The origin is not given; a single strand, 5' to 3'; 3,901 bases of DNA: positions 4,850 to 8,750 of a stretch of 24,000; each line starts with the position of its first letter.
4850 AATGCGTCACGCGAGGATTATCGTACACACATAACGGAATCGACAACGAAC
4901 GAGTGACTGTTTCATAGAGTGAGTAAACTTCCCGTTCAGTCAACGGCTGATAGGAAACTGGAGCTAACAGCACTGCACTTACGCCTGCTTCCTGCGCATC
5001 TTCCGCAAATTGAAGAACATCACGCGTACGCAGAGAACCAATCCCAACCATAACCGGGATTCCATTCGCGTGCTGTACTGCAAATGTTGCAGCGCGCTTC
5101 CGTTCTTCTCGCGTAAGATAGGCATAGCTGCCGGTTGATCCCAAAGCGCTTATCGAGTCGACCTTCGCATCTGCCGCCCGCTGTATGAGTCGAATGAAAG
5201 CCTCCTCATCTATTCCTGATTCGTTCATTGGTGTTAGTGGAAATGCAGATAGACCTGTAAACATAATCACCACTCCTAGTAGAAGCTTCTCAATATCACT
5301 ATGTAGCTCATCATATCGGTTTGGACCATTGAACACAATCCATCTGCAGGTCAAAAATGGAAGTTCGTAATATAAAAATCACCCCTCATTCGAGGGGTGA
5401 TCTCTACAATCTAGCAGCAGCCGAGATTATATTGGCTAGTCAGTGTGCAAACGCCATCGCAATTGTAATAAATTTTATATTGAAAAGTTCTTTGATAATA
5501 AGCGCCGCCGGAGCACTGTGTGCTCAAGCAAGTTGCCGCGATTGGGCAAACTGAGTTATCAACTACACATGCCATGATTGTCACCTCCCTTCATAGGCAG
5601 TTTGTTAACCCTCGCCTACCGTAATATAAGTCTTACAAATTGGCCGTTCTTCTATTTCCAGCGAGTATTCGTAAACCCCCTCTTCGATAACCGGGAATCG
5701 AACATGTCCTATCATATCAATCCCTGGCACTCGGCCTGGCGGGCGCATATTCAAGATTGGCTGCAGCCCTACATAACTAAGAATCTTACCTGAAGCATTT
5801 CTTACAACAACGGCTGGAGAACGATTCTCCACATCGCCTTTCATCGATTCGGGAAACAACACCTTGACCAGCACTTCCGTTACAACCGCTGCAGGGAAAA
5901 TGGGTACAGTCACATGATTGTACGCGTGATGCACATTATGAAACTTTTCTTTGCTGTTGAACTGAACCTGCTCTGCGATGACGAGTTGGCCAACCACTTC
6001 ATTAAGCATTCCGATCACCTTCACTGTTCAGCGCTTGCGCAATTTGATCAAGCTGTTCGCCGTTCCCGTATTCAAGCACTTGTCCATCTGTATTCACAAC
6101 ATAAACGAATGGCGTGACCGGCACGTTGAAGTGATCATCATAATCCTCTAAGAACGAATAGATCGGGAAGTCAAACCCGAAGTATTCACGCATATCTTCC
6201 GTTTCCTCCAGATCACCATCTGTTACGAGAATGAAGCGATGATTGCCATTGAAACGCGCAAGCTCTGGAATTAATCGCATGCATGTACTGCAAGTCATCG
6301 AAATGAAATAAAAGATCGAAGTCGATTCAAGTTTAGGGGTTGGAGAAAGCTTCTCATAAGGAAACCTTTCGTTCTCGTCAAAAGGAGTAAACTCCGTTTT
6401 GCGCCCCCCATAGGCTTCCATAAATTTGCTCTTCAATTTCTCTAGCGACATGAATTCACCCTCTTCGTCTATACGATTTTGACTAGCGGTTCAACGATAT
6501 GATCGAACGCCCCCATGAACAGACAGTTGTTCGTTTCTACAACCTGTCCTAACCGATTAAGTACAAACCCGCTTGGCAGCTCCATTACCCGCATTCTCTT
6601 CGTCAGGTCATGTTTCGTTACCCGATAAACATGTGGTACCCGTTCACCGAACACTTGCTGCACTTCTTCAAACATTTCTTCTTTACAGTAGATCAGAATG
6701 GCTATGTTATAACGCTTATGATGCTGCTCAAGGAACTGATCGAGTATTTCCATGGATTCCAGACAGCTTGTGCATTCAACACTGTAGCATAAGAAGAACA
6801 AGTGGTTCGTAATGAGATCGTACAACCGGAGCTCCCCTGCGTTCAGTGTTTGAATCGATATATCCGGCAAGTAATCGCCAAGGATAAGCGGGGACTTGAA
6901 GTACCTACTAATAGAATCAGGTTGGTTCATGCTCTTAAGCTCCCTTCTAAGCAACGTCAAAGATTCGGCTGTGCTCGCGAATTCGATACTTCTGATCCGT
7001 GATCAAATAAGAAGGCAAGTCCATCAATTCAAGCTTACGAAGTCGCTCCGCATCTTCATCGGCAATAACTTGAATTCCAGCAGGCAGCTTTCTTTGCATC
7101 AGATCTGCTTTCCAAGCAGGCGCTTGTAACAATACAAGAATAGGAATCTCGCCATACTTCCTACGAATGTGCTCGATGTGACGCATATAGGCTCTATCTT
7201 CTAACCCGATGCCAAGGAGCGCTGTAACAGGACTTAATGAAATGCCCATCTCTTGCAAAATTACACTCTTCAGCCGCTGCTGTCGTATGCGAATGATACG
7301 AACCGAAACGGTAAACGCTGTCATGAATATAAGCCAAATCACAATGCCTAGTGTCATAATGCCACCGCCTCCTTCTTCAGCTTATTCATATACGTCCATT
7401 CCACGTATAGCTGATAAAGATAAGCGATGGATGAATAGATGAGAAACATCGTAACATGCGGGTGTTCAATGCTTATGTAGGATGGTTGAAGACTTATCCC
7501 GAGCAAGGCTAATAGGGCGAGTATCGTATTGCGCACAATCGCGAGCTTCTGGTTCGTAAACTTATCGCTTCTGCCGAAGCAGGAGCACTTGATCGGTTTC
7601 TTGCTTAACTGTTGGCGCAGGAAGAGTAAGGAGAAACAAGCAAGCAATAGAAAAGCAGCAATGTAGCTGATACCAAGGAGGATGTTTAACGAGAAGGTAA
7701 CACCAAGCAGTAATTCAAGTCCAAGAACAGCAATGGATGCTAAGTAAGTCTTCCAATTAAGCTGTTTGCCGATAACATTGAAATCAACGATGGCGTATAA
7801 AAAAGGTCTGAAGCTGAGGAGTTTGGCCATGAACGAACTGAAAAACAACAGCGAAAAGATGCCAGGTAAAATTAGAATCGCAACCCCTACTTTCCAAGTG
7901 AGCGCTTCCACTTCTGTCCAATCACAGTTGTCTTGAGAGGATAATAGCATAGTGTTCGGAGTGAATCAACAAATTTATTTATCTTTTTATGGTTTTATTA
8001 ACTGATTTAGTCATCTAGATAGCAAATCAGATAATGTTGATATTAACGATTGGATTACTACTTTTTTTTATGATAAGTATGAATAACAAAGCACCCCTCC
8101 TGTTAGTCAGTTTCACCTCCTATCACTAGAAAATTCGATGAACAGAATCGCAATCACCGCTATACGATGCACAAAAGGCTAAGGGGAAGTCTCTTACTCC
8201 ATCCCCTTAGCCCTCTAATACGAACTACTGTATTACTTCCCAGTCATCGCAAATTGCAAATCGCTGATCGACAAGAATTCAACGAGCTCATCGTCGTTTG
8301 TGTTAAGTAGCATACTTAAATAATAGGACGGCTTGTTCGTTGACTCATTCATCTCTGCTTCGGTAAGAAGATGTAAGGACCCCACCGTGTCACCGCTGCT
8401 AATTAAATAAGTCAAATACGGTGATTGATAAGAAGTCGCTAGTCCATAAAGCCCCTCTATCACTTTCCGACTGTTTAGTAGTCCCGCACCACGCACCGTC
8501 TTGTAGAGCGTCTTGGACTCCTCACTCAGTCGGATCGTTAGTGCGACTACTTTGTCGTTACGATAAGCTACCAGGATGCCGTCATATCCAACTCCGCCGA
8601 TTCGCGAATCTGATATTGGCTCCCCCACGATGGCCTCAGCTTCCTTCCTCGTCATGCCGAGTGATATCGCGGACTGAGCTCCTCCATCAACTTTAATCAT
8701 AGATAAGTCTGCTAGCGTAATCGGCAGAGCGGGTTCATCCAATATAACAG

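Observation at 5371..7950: Self-contained operon pairing a MauE-like membrane protein and three thioredoxin-fold paralogues with a terminal octa-cysteine peptide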

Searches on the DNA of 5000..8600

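Call 83: search_rna_families(source=window, start=5000, end=8600, threshold=evalue, max_evalue=1)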
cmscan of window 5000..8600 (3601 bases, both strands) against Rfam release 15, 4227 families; matches with E-value up to 1: 1.
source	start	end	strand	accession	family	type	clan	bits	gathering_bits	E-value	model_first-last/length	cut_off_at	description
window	5371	5488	-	RF00022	GcvB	Gene;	-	19.5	42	0.3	1-204/204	no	GcvB RNA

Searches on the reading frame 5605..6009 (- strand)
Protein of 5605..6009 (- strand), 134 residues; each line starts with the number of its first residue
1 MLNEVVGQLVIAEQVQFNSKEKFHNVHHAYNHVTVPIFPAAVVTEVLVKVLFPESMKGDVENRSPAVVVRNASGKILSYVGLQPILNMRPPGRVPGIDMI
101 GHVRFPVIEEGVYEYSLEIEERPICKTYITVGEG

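Call 3: search_protein_families(library=pfam, proteins=[window:5605-6009:-], max_evalue=1)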
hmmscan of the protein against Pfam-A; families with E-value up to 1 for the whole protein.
window:5605-6009:- (134 aa): 1 family
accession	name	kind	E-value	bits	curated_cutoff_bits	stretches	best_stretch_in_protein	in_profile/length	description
PF22091.2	DUF6941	-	0.0086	16.9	27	1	10-131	4-124/125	Family of unknown function (DUF6941)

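Call 4: search_protein_families(library=ncbifam, proteins=[window:5605-6009:-], max_evalue=1)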
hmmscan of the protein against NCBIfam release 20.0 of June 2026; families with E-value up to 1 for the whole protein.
window:5605-6009:- (134 aa): 0 families

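Call 11: find_homologous_proteins(query=window:5605-6009:-, max_evalue=0.01)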
Query window:5605-6009:- (134 aa): 6 proteins with E <= 0.01 among 11 candidates.
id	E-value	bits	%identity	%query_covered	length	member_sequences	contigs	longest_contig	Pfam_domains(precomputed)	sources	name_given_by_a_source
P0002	6.6e-82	290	100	100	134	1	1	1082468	-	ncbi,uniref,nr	ncbi:hypothetical protein H8B09_11070 [Paenibacillus sp. PR3]|uniref:Uncharacterized protein n=1 Tax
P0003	3.4e-74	265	88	100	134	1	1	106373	-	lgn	-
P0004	2.8e-72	259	87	100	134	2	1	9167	-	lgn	-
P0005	4.8e-72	258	87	100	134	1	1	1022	-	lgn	-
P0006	7.1e-70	251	84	100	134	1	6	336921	-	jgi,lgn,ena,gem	jgi:hypothetical protein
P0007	9.4e-70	251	84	100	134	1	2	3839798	-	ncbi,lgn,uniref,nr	ncbi:hypothetical protein DFQ01_10611 [Paenibacillus cellulosilyticus]|uniref:Uncharacterized protei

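Call 14: find_encoding_contigs(protein=P0003, flank=6000, max_places=3)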
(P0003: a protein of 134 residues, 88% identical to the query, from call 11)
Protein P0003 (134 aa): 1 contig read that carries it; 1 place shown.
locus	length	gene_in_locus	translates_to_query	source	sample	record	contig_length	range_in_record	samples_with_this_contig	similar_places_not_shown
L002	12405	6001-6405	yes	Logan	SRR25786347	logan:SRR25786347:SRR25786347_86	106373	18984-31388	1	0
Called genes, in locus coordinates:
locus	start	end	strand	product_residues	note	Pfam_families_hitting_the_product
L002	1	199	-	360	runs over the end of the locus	PF03773:ArsP_1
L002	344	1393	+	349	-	PF00586:AIRS, PF02769:AIRS_C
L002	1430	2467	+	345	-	PF00581:Rhodanese, PF26341:AAA_SelU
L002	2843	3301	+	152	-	PF12867:DinB_2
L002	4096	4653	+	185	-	PF07291:MauE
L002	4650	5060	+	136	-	-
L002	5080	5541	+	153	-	PF13905:Thioredoxin_8 (weak)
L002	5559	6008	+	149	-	-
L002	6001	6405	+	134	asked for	-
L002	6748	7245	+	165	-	PF00106:adh_short, PF13561:adh_short_C2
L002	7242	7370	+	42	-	-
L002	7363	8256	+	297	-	PF00701:DHDPS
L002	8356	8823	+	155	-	-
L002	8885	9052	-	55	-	-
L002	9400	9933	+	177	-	PF25842:NfeD_TM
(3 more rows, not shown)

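Call 15: find_encoding_contigs(protein=P0006, flank=6000, max_places=4)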
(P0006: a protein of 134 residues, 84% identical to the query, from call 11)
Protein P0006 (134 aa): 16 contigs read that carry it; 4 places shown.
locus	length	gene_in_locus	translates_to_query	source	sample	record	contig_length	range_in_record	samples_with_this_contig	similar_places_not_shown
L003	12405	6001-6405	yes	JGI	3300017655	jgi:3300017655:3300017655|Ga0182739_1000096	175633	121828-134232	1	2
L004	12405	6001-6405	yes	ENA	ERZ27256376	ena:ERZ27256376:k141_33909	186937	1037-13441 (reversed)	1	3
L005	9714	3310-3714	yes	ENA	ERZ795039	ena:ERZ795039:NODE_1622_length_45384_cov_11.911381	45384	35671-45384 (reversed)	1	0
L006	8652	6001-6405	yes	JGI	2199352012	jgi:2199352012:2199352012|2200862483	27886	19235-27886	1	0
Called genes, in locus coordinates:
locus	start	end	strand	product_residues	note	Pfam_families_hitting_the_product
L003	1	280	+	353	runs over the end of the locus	PF00480:ROK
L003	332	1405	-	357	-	PF03773:ArsP_1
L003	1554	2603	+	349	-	PF00586:AIRS, PF02769:AIRS_C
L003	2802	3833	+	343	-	PF00581:Rhodanese, PF26341:AAA_SelU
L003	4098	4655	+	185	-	PF07291:MauE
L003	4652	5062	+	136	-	-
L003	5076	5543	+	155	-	-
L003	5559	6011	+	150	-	-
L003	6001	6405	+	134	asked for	-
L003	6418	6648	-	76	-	-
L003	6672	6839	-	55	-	-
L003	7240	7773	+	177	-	PF25842:NfeD_TM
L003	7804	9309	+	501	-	PF01145:Band_7, PF15975:Flot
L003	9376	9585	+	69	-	-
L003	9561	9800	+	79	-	PF00583:Acetyltransf_1, PF13508:Acetyltransf_7, PF13673:Acetyltransf_10 (weak)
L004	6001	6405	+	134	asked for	-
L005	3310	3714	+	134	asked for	-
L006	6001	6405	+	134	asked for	-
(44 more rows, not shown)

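Call 16: find_encoding_contigs(protein=P0004, flank=6000, max_places=3)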
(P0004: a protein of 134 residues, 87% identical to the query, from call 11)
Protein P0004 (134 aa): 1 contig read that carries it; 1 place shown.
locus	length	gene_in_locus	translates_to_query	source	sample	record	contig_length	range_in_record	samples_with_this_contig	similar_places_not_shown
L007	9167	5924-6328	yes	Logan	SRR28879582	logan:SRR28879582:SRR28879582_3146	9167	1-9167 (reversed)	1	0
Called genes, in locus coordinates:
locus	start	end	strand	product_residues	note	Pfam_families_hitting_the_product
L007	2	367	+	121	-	?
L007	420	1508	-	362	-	PF03773:ArsP_1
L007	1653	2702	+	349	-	PF00586:AIRS, PF02769:AIRS_C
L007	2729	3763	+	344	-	PF00581:Rhodanese, PF26341:AAA_SelU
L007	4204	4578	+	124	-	PF07291:MauE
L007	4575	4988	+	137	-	-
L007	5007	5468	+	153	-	-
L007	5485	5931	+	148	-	-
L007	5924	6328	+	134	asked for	-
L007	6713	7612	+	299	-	PF00106:adh_short, PF08659:KR (weak), PF13561:adh_short_C2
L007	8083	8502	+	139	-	PF03928:HbpS-like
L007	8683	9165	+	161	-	?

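Call 19: search_solved_structures(query=window:5605-6009:-, max_evalue=10, show_alignments=2)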
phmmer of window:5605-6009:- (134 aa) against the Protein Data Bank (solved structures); distinct sequences matched with E-value up to 10: 1.
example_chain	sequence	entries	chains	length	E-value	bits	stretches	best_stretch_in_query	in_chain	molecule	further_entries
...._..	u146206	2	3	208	0.94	12.9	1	35-71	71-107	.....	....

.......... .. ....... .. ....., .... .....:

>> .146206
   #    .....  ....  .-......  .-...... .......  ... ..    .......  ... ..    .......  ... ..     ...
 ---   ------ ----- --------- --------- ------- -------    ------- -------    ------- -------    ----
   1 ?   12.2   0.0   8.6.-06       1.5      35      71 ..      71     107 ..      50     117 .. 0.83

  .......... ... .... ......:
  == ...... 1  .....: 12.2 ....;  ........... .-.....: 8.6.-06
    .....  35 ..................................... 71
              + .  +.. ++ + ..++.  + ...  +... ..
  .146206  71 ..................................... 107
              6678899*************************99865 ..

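Call 60: search_protein_families(library=pfam, alignment_id=A7, max_evalue=0.1)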
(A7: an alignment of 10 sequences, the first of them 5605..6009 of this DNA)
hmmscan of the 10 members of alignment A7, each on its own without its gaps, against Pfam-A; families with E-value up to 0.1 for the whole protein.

A. member 1, window:5605-6009:- (134 aa): 1 family
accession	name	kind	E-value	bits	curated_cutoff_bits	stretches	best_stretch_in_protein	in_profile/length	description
PF22091.2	DUF6941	-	0.0086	16.9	27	1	10-131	4-124/125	Family of unknown function (DUF6941)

B. families by the number of members that match (of 10 scanned): 10 families
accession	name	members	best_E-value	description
PF22091.2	DUF6941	6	5.5e-09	Family of unknown function (DUF6941)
PF01245.26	Ribosomal_L19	1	0.023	Ribosomal protein L19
PF04393.18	DUF535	1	0.034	Protein of unknown function (DUF535)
PF23614.1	DUF7141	1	0.034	Domain of unknown function (DUF7141)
PF03585.19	Herpes_ICP4_C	1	0.06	Herpesvirus ICP4-like protein C-terminal region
PF04860.17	Phage_portal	1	0.063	Phage portal protein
PF02736.25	Myosin_N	1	0.069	Myosin N-terminal SH3-like domain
PF07092.18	TMEM106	1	0.071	TM106 protein C-terminal domain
PF22708.2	S1CSD-TOTE-1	1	0.077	S1/CSD-like domain 1 of the TOTE conflict systems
PF23266.1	VPS11_N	1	0.082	VPS11-like, N-terminal beta-propeller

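Call 69: predict_structure(alignment_id=A8)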
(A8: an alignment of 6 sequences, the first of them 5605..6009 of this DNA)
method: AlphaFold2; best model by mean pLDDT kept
length: 134 residues; sequences in the alignment: 6
mean_pLDDT: 74.3   pTM: 0.72
mean pLDDT of the five models: 74.3, 73.9, 58.6, 56.5, 43.0
residues with pLDDT >= 90: 16; 70-90: 77; 50-70: 32; < 50: 9
segments of 3 or more residues with pLDDT < 50: 21-23, 25-29
pLDDT, mean of each block of 10 residues (from residue 1): 61 54 48 75 77 75 84 91 70 71 83 89 85 79
secondary structure, 60 per line:
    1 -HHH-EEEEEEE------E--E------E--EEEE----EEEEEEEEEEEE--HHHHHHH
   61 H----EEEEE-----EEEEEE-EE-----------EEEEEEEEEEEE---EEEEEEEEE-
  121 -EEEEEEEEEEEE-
elements in order: E6-12 E32-35 E40-51 H54-61 E66-70 E76-81 E96-107 E111-119 E122-133

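Call 73: fold_search(model_id=the predicted structure, library=pdb)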
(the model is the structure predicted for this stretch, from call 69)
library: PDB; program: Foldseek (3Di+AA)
matches with E <= 10: 1598; with E <= 0.001: 0
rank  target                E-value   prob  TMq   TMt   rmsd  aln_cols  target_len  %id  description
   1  1tza_A                3.5e-03  0.95  0.32  0.33  10.7       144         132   11  X-ray structure of Northeast Structural Genomics Consortium target SoR45 (released 2004-07-27)
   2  6oe6_B                4.1e-03  1.00  0.42  0.49   8.6       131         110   11  Structure of a Uncharacterized protein from Leptospira interrogans serogroup Icterohaemorrhagiae serovar Copenhageni ( (released 2019-04-17)
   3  8k2h_A                4.1e-03  0.97  0.39  0.14  11.4       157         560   11  Crystal structure of Group 2Oligosaccharide/Monosaccharide-releasing beta-N-acetylhexosaminidase NgaAt from Arabidopsi (released 2024-04-24)
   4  4r4g                  4.4e-03  0.98  0.36  0.19   9.8       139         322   13  Crystal structure of a putative lipoprotein (ycdA) from Bacillus subtilis subsp. subtilis str. 168 at 2.62 A resolution (released 2014-09-17)
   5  4zob_B                5.4e-03  0.99  0.37  0.09   6.0       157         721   10  Crystal Structure of beta-glucosidase from Listeria innocua in complex with gluconolactone (released 2016-05-18)
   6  3qfg_A                6.0e-03  0.98  0.36  0.33   9.9       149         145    5  Structure of a putative lipoprotein from Staphylococcus aureus subsp. aureus NCTC 8325 (released 2011-02-02)
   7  3j8w_J                7.0e-03  0.93  0.32  0.37  11.3       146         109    8  Cryo-EM reconstruction of quasi-HPV16 complex with H263.A2 Fab (released 2015-05-06)
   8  1tza_B                8.2e-03  0.75  0.26  0.27  11.0       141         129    8  X-ray structure of Northeast Structural Genomics Consortium target SoR45 (released 2004-07-27)
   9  4zoe_A                9.1e-03  0.98  0.37  0.09   6.5       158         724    7  Crystal Structure of beta-glucosidase from Listeria innocua (released 2016-05-18)
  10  8k2m                  9.1e-03  0.77  0.30  0.10  14.7       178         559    8  Crystal structure of Group 4 Monosaccharide-releasing beta-N-acetylgalactosaminidase NgaP2 from Paenibacillus sp. TS12 i (released 2024-04-24)
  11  9lgg_D                1.0e-02  1.00  0.41  0.25   5.7       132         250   10  Crystal structure of the human MuSK(Ig3_Fz)/L1 peptide complex (released 2025-12-03)
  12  3uc2_D                1.0e-02  0.93  0.27  0.31   9.3       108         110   11  Crystal structure of a DUF4426 family protein (PA0388) from Pseudomonas aeruginosa PAO1 at 2.09 A resolution (released 2011-11-23)
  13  4zo6_A                1.1e-02  0.97  0.35  0.09   6.1       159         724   11  Crystal Structure of mutant (D270A) beta-glucosidase from Listeria innocua in complex with cellobiose (released 2016-05-18)
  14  1sox_A                1.1e-02  0.97  0.38  0.15   6.4       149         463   12  SULFITE OXIDASE FROM CHICKEN LIVER (released 1998-04-29)
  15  1ogp_A                1.2e-02  1.00  0.48  0.19   6.6       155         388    8  The crystal structure of plant sulfite oxidase provides insight into sulfite oxidation in plants and animals (released 2003-10-09)
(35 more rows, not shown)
